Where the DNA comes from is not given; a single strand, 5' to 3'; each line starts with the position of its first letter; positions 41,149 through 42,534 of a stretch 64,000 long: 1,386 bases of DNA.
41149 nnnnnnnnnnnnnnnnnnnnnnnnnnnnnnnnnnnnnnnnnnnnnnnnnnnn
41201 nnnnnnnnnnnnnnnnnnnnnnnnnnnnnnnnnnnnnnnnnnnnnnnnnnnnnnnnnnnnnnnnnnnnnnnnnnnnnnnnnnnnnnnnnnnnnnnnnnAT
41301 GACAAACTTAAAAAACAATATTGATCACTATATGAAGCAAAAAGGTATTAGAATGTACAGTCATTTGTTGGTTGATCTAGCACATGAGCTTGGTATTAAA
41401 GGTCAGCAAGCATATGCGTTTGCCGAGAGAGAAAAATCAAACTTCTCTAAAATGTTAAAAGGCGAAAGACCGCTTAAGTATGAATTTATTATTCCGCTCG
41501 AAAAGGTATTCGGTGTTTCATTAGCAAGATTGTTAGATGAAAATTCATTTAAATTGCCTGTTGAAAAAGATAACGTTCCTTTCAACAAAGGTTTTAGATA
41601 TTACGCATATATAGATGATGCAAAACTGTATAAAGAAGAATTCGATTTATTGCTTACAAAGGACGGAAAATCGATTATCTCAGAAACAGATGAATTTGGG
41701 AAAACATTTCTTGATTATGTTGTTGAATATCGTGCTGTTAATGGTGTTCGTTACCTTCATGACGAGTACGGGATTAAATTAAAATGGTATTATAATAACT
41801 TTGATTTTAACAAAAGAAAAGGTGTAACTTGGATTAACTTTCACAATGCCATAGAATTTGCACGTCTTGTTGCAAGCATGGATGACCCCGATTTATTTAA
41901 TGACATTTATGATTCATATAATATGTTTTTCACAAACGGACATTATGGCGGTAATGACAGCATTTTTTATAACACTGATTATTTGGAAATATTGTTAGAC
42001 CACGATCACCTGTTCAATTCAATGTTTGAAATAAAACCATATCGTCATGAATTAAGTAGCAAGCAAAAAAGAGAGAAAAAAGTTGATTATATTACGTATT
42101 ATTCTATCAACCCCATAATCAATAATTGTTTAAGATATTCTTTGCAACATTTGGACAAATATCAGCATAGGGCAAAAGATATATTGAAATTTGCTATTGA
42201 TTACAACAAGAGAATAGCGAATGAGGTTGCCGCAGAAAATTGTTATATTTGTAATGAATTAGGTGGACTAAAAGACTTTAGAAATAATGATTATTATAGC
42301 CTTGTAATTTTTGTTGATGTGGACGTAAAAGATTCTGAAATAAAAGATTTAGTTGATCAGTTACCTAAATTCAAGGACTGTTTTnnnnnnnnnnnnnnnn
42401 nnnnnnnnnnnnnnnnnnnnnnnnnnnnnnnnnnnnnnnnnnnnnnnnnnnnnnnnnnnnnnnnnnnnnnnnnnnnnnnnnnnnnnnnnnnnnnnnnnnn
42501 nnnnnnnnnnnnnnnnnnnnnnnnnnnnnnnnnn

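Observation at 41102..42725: AT-rich two-gene cassette beside tRNA-Leu: HTH protein, 55-aa ORF, phased repeats and terminator, bracketed by an 8-bp direct repeat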

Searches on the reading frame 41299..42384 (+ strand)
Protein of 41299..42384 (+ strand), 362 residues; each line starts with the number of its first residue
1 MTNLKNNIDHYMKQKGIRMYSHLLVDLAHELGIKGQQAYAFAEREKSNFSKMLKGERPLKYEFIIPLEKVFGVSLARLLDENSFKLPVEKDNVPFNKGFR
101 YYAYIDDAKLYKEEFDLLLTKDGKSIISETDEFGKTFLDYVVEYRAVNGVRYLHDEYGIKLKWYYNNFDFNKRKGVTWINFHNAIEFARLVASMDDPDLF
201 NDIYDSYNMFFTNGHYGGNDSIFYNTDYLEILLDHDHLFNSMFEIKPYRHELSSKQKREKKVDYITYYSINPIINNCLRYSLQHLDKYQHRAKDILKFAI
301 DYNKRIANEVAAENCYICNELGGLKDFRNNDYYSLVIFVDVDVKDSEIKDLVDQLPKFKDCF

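Call 9: search_protein_families(library=pfam, proteins=[window:41299-42384:+], max_evalue=1)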
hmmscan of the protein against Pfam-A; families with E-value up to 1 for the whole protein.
window:41299-42384:+ (362 aa): 2 families
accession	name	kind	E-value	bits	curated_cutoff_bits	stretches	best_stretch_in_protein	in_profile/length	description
PF01381.28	HTH_3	-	0.24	11.9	23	0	50-77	27-54/55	Helix-turn-helix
PF13560.12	HTH_31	-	0.28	11.9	27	1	26-76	8-59/64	Helix-turn-helix domain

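Call 10: search_protein_families(library=padloc, proteins=[window:41299-42384:+], max_evalue=1)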
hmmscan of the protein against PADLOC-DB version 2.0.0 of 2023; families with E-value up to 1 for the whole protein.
window:41299-42384:+ (362 aa): 0 families

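Call 11: search_protein_families(library=phrogs, proteins=[window:41299-42384:+], max_evalue=1)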
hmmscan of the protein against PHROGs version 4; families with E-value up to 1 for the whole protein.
window:41299-42384:+ (362 aa): 3 families
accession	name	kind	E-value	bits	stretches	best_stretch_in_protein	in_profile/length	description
phrog_8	-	transcription regulation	4.2e-05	24.2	1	1-113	74-150/346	transcriptional regulator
phrog_4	-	transcription regulation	0.00026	21.1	1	20-106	138-218/400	transcriptional repressor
phrog_10560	-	unknown function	0.058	14.8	0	134-162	25-53/80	-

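Call 12: search_protein_families(library=ncbifam, proteins=[window:41299-42384:+], max_evalue=1)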
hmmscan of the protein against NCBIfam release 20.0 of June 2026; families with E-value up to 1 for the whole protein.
window:41299-42384:+ (362 aa): 1 family
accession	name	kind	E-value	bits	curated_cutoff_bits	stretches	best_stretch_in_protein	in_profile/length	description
NF002617.0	PRK02268.1-3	equivalog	0.05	13.7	220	0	74-112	62-100/137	hypothetical protein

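Call 13: find_homologous_proteins(query=window:41299-42384:+, max_evalue=0.001)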
Query window:41299-42384:+ (362 aa): 647 proteins with E <= 0.001 among 2033 candidates; the best 120 are listed.
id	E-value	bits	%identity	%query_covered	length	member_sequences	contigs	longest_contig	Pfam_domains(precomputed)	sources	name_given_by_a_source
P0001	3.6e-247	837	92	100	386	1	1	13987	-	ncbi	-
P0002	2.0e-246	835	92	100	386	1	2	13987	-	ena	-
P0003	1.3e-234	796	97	100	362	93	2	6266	-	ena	-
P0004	3.5e-232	788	96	100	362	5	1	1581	-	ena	-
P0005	1.3e-222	757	93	100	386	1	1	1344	-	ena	-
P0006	2.8e-214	729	88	100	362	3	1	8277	-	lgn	-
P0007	1.1e-213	727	90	100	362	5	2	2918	-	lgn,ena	-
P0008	7.2e-213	725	88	100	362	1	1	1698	-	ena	-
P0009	3.0e-212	723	86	100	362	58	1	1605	-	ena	-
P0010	5.8e-212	722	87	100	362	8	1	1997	-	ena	-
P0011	1.2e-210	717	85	100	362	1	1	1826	-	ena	-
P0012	1.1e-209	714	85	100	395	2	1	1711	-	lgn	-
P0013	1.3e-209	714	85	100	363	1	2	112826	-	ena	-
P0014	1.2e-208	711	86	100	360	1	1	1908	-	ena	-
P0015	2.7e-208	709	85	100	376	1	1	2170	-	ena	-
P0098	1.3e-176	605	73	99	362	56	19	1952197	-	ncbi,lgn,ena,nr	ncbi:MAG TPA: hypothetical protein OIM29_06455 [Oscillospiraceae bacterium]|nr:hypothetical protein 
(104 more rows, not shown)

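Call 15: find_encoding_contigs(protein=P0098, flank=6000, max_places=8)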
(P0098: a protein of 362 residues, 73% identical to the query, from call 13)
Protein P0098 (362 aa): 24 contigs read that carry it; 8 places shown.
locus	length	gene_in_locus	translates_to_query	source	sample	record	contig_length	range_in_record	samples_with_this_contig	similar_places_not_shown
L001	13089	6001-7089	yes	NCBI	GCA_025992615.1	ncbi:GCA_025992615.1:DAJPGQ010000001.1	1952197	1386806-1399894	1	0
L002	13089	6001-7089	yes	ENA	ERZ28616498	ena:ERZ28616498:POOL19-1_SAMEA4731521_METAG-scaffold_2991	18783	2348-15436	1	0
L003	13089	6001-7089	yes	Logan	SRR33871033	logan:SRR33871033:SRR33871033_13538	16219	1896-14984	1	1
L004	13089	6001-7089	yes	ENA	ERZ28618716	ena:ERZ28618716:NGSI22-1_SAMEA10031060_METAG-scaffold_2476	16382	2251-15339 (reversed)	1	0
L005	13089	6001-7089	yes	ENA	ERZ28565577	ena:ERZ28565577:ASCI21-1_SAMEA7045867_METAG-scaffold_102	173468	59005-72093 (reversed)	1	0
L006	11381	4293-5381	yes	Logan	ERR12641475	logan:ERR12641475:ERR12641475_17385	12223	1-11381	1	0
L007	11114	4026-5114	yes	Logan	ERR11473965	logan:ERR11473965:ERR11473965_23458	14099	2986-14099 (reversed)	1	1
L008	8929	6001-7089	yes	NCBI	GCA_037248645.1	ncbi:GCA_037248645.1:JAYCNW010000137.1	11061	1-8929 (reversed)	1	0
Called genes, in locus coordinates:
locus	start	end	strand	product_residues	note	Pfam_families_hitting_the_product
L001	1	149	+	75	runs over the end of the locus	-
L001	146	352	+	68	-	-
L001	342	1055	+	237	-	PF05257:CHAP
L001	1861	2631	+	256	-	PF02811:PHP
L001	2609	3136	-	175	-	PF20122:DUF6512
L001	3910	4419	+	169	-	PF01782:RimM, PF05239:PRC, PF24986:PRC_RimM (weak)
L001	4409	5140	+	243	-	PF01746:tRNA_m1G_MT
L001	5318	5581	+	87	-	PF00381:PTS-HPr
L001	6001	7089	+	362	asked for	-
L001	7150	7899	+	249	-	PF12773:DZR (weak), PF13240:Zn_Ribbon_1 (faint), PF13248:Zn_ribbon_3 (weak)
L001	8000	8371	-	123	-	PF14198:TnpV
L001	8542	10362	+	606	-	PF01541:GIY-YIG, PF27096:UvrC_M, PF02151:UVR, PF22920:UvrC_RNaseH, PF00633:HHH (faint), PF08459:UvrC_RNaseH_dom, PF14520:HHH_5, PF12826:HHH_2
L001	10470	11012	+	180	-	PF03602:Cons_hypoth95, PF02475:TRM5-TYW2_MTfase (weak), PF05175:MTS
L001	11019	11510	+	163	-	PF01467:CTP_transf_like, PF08218:Citrate_ly_lig (weak)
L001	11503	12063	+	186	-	-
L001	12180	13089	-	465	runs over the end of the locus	PF07690:MFS_1 (weak), PF13347:MFS_2, PF07690:MFS_1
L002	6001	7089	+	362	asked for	-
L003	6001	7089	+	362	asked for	-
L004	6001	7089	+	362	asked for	-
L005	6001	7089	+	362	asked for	-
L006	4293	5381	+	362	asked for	-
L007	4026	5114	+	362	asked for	-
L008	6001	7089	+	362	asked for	-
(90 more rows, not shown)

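Call 16: find_encoding_contigs(protein=P0001, flank=6000, max_places=4)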
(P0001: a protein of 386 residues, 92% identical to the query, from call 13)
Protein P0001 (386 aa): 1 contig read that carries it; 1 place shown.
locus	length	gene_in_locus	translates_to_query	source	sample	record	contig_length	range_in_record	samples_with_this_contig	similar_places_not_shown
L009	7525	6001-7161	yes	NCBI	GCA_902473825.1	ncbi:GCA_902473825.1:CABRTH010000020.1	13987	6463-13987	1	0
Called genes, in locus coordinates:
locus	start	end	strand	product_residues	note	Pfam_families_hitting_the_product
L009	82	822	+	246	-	PF01416:PseudoU_synth_1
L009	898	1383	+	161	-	-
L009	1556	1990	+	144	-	PF00572:Ribosomal_L13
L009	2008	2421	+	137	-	PF00380:Ribosomal_S9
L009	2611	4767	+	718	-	PF22896:OB_RNR_1st (faint), PF08206:OB_RNB, PF17876:CSD2, PF00773:RNB, PF00575:S1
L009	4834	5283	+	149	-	PF01668:SmpB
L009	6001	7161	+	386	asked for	-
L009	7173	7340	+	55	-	-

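Call 26: search_protein_representatives(protein=window:41299-42384:+)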
Query: 362 residues. Proteins with E-value up to 0.001 (for the whole library): 214; up to 1e-10: 136; up to 1e-30: 48. The best 150 are listed.
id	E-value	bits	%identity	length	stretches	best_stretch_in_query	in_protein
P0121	8.0e-164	561.5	70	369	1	1-359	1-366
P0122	2.1e-115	402.2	76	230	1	1-228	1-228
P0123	8.2e-89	314.7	45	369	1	3-358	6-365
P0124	6.7e-88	311.7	58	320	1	2-245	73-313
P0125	1.4e-79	284.4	42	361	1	1-359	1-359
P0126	1.4e-77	277.8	44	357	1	1-358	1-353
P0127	3.4e-77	276.5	47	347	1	14-359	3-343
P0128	6.0e-72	259.3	40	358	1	1-360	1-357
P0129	1.1e-69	251.9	77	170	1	1-145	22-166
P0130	8.7e-66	239.0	41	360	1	1-359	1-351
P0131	3.6e-65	237.0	47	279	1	96-359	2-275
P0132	1.3e-63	231.9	44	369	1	1-358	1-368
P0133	9.7e-61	222.4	37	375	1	2-359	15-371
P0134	1.6e-60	221.6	41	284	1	75-355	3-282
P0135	3.6e-60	220.5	38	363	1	2-357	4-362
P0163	7.2e-33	130.7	34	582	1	4-312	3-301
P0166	2.1e-31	125.9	32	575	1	3-308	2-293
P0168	9.8e-31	123.7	35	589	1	3-338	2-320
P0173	7.6e-28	114.2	31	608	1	4-341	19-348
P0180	1.4e-26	110.0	29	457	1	5-305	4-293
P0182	5.9e-26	108.0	29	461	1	3-323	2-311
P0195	1.6e-20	90.1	30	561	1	3-358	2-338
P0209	9.0e-18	81.0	28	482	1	32-282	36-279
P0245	2.3e-12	63.3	26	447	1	10-358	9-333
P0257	1.1e-10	57.7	25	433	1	2-324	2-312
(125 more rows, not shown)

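Call 27: search_protein_families(library=pfam, proteins=[P0163, P0166, P0168, P0173, P0180, P0182, P0195, P0209, P0245, P0257], max_evalue=0.01)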
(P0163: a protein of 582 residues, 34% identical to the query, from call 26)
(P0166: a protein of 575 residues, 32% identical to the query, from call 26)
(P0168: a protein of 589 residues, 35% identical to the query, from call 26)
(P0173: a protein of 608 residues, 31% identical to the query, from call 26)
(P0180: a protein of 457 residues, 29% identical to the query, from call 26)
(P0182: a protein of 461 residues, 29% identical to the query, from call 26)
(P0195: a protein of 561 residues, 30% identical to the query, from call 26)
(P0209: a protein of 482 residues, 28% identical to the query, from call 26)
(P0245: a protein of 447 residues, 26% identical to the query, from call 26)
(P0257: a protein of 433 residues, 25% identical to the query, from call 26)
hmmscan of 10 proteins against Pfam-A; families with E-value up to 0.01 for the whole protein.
P0163 (582 aa): 0 families

P0166 (575 aa): 1 family
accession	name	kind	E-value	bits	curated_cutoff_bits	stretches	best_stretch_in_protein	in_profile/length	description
PF01636.29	APH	-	1.9e-05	25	23.2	1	434-493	148-212/239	Phosphotransferase enzyme family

P0168 (589 aa): 0 families

P0173 (608 aa): 0 families

P0180 (457 aa): 0 families

P0182 (461 aa): 0 families

P0195 (561 aa): 0 families

P0209 (482 aa): 1 family
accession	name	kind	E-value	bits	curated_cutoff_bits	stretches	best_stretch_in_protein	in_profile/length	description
PF12998.12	ING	-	0.005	17.8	23.9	0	366-453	15-98/102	Inhibitor of growth proteins N-terminal histone-binding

P0245 (447 aa): 0 families

P0257 (433 aa): 0 families

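Call 30: search_solved_structures(query=A2, max_evalue=1)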
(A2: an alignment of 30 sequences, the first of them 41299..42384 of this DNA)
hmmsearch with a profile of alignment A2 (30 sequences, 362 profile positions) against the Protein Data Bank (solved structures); distinct sequences matched with E-value up to 1: 2.
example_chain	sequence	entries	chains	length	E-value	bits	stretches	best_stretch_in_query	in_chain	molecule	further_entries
3gae_A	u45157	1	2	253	0.26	13.5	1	210-258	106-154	Protein DOA1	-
3pst_A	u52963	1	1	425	0.57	12.4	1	210-257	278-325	Protein DOA1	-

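Call 31: find_related_loci(query=A2, collection=genome_contigs, flank=6000)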
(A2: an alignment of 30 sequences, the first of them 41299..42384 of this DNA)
Query A2 (362 aa) in genome_contigs; peptide patterns used: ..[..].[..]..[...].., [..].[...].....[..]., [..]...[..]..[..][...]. (x = any residue, [..] = any of these).
361 stretches matched a pattern; 110 encode a relative of the query (tblastn E <= 1e-3); the best 80 are kept; 80 distinct loci.
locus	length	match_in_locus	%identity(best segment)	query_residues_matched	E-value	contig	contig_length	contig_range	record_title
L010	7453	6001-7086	98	1-362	0e+0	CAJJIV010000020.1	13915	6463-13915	MAG TPA_asm: uncultured Clostridiales bacterium isolate ERR321651-bin.10 genome assembly, contig: NODE_2835_length_13915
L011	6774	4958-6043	98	1-362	0e+0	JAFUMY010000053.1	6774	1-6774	MAG: Clostridia bacterium isolate RGIG4641 Roe_deer_Rectum-4__c212310, whole genome shotgun sequence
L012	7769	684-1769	91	1-362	0e+0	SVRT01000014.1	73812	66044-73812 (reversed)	MAG: Oscillospiraceae bacterium isolate SIG650 NODE_8655_length_73812_cov_7.442180, whole genome shotgun sequence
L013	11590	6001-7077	88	1-359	0e+0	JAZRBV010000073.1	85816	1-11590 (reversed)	MAG: Eubacteriales bacterium isolate T1900045124_TC20190118.MAGScoT_cleanbin_000005 SGB_4856_k141_3351613, whole genome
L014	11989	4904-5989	79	1-361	0e+0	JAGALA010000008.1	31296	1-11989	MAG: Clostridia bacterium isolate RGIG8539 Water_deer_Cecum-2__c88476, whole genome shotgun sequence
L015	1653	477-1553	77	1-359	0e+0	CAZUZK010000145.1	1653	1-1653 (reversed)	MAG TPA_asm: uncultured Bacteroides sp. isolate SRP225648_co1_487 genome assembly, contig: NODE_183333_length_1653_cov_4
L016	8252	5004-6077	75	1-358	0e+0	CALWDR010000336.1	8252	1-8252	MAG: uncultured Lachnospiraceae bacterium isolate E08__bin320 genome assembly, contig: E08__k127_964036, whole genome sh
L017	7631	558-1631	73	1-358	0e+0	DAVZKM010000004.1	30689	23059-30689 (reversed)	MAG TPA_asm: Eubacterium sp. isolate gSpreadC_ID_119 NODE_121_length_30689_cov_7.836228, whole genome shotgun sequence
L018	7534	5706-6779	73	1-358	0e+0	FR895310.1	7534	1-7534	Firmicutes bacterium CAG:341 genomic scaffold, scf30, whole genome shotgun sequence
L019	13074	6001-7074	73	1-358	2e-179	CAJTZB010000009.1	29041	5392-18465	MAG TPA_asm: uncultured Lachnospiraceae bacterium isolate MGBC123224 genome assembly, contig: MGBC123224.9, whole genome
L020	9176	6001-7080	73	1-359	2e-179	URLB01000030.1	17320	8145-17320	uncultured Clostridiales bacterium isolate UMGS1098 genome assembly, contig: NODE_1948_length_17320_cov_3.586910, whole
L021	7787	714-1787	72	1-358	9e-180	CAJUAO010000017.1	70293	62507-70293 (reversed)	MAG TPA_asm: uncultured Lachnospiraceae bacterium isolate MGBC119292 genome assembly, contig: MGBC119292.17, whole genom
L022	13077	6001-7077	73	1-359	1e-179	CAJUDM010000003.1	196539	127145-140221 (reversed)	MAG TPA_asm: uncultured Lachnospiraceae bacterium isolate MGBC129284 genome assembly, contig: MGBC129284.3, whole genome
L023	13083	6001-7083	73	1-358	4e-177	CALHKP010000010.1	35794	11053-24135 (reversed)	MAG TPA_asm: uncultured Clostridia bacterium isolate SRR2846706_bin.104_CONCOCT_v1.1_MAG genome assembly, contig: ERZ505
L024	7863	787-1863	72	1-359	4e-176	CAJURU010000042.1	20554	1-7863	MAG: uncultured Lachnospiraceae bacterium isolate MGBC167004 genome assembly, contig: MGBC167004.42, whole genome shotgu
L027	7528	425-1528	70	1-362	1e-174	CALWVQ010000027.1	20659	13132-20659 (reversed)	MAG: uncultured Eubacterium sp. isolate E27__bin339 genome assembly, contig: E27__k127_1353584, whole genome shotgun seq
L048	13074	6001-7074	68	1-358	1e-166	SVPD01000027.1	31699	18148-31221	MAG: Oscillospiraceae bacterium isolate SIG582 NODE_29453_length_31699_cov_2.793425, whole genome shotgun sequence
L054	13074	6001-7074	68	1-358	1e-164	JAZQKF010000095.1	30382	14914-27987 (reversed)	MAG: Acutalibacteraceae bacterium isolate T1900044615_TS20190081.MAGScoT_cleanbin_000055 SGB_841_k141_1521472, whole gen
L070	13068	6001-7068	66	1-358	5e-156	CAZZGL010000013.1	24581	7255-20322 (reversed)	MAG TPA_asm: uncultured Staphylococcaceae bacterium isolate SRP225648_co1_104 genome assembly, contig: NODE_4545_length_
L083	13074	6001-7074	55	1-359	2e-121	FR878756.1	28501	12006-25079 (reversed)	Clostridium sp. CAG:568 genomic scaffold, scf29, whole genome shotgun sequence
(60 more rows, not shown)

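Call 42: predict_structure(alignment_id=A2)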
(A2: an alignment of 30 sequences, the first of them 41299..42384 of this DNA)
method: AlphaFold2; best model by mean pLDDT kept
length: 362 residues; sequences in the alignment: 30
mean_pLDDT: 85.7   pTM: 0.70
mean pLDDT of the five models: 85.7, 85.1, 84.4, 84.4, 83.7
residues with pLDDT >= 90: 156; 70-90: 176; 50-70: 20; < 50: 10
segments of 3 or more residues with pLDDT < 50: 86-94
pLDDT, mean of each block of 10 residues (from residue 1): 77 88 93 91 91 84 84 75 50 60 90 82 76 87 93 92 82 69 92 96 90 78 93 97 91 85 89 95 97 98 89 80 83 86 95 90 69
secondary structure, 60 per line:
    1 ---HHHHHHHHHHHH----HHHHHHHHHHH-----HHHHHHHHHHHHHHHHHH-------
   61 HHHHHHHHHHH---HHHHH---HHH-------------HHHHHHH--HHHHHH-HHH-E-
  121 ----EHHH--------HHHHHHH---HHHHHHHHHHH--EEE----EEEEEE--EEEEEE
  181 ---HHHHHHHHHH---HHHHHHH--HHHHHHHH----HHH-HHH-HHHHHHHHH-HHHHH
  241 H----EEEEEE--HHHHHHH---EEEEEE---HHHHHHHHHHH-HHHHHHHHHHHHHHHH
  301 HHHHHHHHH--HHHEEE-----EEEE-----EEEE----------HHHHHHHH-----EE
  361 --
elements in order: H4-15 H20-30 H36-53 H61-71 H75-79 H99-105 H108-113 H137-143 H147-157 E160-162 E167-172 E175-180 H184-193 H197-203 H206-213 H226-234 H236-241 E246-251 H254-260 E264-269 H273-283 H285-309 E315-317 E323-326 E332-335 H346-353

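Call 52: search_protein_families(library=pfam, proteins=[L001:7150-7896:+, L048:7101-7766:+, L027:1540-2184:+, L070:7122-7592:+, L054:7099-7275:+, L083:7088-7240:+], max_evalue=0.1)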
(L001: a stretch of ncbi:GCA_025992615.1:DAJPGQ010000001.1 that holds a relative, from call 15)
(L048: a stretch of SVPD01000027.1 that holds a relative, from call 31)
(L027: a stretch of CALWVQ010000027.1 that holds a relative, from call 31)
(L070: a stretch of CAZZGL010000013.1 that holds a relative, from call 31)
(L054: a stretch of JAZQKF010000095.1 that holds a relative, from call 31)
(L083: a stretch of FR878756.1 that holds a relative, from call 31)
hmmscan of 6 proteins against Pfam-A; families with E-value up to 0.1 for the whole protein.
L001:7150-7896:+ (249 aa): 17 families
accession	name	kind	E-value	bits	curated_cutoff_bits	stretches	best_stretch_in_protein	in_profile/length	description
PF13240.11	Zn_Ribbon_1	-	3.8e-07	30.1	25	2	6-23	2-19/23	zinc-ribbon domain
PF12773.13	DZR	-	5.7e-07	30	27.3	1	6-53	1-45/45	Double zinc ribbon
PF13248.11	Zn_ribbon_3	-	2.1e-05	24.3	27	1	4-23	3-22/26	zinc-ribbon domain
PF17032.10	Zn_ribbon_15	-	0.00014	23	28.9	1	12-53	32-73/73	zinc-ribbon family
PF18912.6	DZR_2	-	0.00095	19.4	27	1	5-52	9-55/56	Double zinc ribbon domain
PF01155.25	HypA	-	0.002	18.6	28.9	1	32-61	70-101/112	Hydrogenase/urease nickel incorporation, metallochaperone, hypA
PF07191.17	Zn_ribbon_6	-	0.0039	17.6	25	1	4-53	1-49/67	Double zinc ribbon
PF23146.2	Zf_IFT144_1st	-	0.0045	17.3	27.5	1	18-38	5-24/25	IFT144, first zinc finger domain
PF00938.23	Lipoprotein_3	-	0.0045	17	22.7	1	120-178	132-189/236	Lipoprotein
PF12172.15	zf-ChsH2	-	0.0069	16.6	23.2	1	5-23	13-31/37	ChsH2, rubredoxin-like zinc ribbon domain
PF01907.25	Ribosomal_L37e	-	0.0092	16.5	27.6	1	30-65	13-49/53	Ribosomal protein L37e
PF01783.29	Ribosomal_L32p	-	0.0098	16.5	21.3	1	27-54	21-47/56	Ribosomal L32p protein family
PF10571.15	UPF0547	-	0.0098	16.4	29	1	5-23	2-20/26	Uncharacterised protein family UPF0547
PF09716.15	ETRAMP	-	0.021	15.3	29.1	1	58-90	43-75/81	Malarial early transcribed membrane protein (ETRAMP)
PF25207.1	DUF7837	-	0.021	15.2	27.8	1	19-53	7-41/47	Domain of unknown function (DUF7837)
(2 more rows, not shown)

L048:7101-7766:+ (222 aa): 10 families
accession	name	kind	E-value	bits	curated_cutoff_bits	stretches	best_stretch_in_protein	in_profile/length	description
PF13240.11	Zn_Ribbon_1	-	5.8e-07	29.5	25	1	2-23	1-22/23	zinc-ribbon domain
PF13248.11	Zn_ribbon_3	-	0.00013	21.8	27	1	2-24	4-26/26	zinc-ribbon domain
PF04306.18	DUF456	-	0.0023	18.7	29.4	1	39-91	72-134/139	Protein of unknown function (DUF456)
PF24463.1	DUF7577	-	0.0036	17.3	28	1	2-23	4-25/27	Domain of unknown function (DUF7577)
PF12773.13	DZR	-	0.0045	17.5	27.3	1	3-24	1-22/45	Double zinc ribbon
PF13858.11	DUF4199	-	0.006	17.5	32.3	1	38-114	31-115/165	Protein of unknown function (DUF4199)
PF24460.1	DUF7575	-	0.019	14.8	28.5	1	3-25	6-28/28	Domain of unknown function (DUF7575)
PF17032.10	Zn_ribbon_15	-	0.021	16.1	28.9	1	2-21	54-73/73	zinc-ribbon family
PF13687.11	DUF4153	-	0.023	14.3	27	1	37-97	135-196/373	Domain of unknown function (DUF4153)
PF09685.15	DUF4870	-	0.025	15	25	1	33-94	11-71/107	Domain of unknown function (DUF4870)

L027:1540-2184:+ (215 aa): 0 families

L070:7122-7592:+ (157 aa): 2 families
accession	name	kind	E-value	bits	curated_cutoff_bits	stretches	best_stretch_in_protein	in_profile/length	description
PF20185.3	DUF6548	-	6.8e-52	176.1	27.3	1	1-154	1-158/164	Family of unknown function (DUF6548)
PF20237.3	DUF6594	-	0.081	13.3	30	1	49-155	103-193/238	Family of unknown function (DUF6594)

L054:7099-7275:+ (59 aa): 0 families

L083:7088-7240:+ (51 aa): 0 families
